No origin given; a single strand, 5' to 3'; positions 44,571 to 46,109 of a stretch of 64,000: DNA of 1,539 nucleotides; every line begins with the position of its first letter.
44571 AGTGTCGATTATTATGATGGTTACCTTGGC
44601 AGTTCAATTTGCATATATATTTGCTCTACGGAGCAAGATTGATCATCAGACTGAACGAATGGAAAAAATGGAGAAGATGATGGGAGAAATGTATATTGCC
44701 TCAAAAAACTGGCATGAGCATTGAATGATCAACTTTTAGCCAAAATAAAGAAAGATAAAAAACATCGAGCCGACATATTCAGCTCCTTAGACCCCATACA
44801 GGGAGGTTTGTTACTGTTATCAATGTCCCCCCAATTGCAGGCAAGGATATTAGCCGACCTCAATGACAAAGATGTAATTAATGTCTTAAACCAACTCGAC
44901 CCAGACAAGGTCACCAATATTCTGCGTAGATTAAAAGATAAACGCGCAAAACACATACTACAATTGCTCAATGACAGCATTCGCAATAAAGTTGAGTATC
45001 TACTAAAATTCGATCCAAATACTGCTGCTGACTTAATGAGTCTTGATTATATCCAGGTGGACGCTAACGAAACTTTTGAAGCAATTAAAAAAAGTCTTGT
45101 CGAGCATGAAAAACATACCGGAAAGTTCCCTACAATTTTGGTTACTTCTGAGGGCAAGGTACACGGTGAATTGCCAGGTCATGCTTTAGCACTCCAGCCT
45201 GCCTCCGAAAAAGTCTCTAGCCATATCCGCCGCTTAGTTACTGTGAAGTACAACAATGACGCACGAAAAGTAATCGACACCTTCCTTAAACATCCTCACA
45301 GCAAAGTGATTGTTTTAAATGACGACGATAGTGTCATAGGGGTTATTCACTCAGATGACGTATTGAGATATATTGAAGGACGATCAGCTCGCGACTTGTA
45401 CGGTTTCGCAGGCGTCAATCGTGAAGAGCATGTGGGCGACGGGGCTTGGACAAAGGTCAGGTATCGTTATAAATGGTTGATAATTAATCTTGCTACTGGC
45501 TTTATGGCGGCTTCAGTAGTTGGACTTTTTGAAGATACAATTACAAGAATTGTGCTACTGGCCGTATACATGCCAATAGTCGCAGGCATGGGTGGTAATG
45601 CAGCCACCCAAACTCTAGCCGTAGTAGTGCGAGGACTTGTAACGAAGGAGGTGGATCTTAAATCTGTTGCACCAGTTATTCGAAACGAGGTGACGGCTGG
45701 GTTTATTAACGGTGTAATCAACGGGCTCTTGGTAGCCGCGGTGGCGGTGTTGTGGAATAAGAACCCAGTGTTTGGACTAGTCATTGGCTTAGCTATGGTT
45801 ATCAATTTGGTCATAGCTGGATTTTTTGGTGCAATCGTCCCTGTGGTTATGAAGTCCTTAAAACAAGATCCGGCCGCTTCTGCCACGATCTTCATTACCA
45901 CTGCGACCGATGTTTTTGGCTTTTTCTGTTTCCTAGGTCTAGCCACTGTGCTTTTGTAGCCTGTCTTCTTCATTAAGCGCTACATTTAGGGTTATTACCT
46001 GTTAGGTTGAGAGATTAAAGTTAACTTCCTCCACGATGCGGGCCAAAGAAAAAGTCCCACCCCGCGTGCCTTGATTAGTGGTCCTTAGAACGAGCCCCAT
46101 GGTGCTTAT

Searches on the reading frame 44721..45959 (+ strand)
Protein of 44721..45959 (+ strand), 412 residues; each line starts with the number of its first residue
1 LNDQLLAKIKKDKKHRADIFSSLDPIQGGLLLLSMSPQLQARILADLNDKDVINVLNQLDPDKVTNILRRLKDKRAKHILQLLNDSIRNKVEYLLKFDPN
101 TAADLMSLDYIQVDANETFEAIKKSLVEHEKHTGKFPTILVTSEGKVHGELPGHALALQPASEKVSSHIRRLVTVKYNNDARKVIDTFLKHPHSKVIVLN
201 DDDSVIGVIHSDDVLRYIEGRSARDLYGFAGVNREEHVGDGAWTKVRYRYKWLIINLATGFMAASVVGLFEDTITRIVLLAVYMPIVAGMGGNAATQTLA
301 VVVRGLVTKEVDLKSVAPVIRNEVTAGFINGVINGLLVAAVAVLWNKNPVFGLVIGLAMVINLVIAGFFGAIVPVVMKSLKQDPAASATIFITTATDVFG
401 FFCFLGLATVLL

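Call 42: search_protein_families(library=pfam, proteins=[window:44721-45959:+], max_evalue=0.01)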
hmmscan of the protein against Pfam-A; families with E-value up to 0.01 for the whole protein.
window:44721-45959:+ (412 aa): 4 families
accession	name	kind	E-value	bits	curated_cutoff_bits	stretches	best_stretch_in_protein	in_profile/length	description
PF01769.21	MgtE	-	2e-32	112.5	27.6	1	284-407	1-125/125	Divalent cation transporter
PF03448.22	MgtE_N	-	1e-15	58.6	25.9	1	12-100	14-102/102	MgtE intracellular N domain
PF00571.33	CBS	-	9.9e-11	42.3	24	1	170-219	7-56/57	CBS domain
PF14841.11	FliG_M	-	0.0019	18.8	25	0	36-91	12-69/76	FliG middle domain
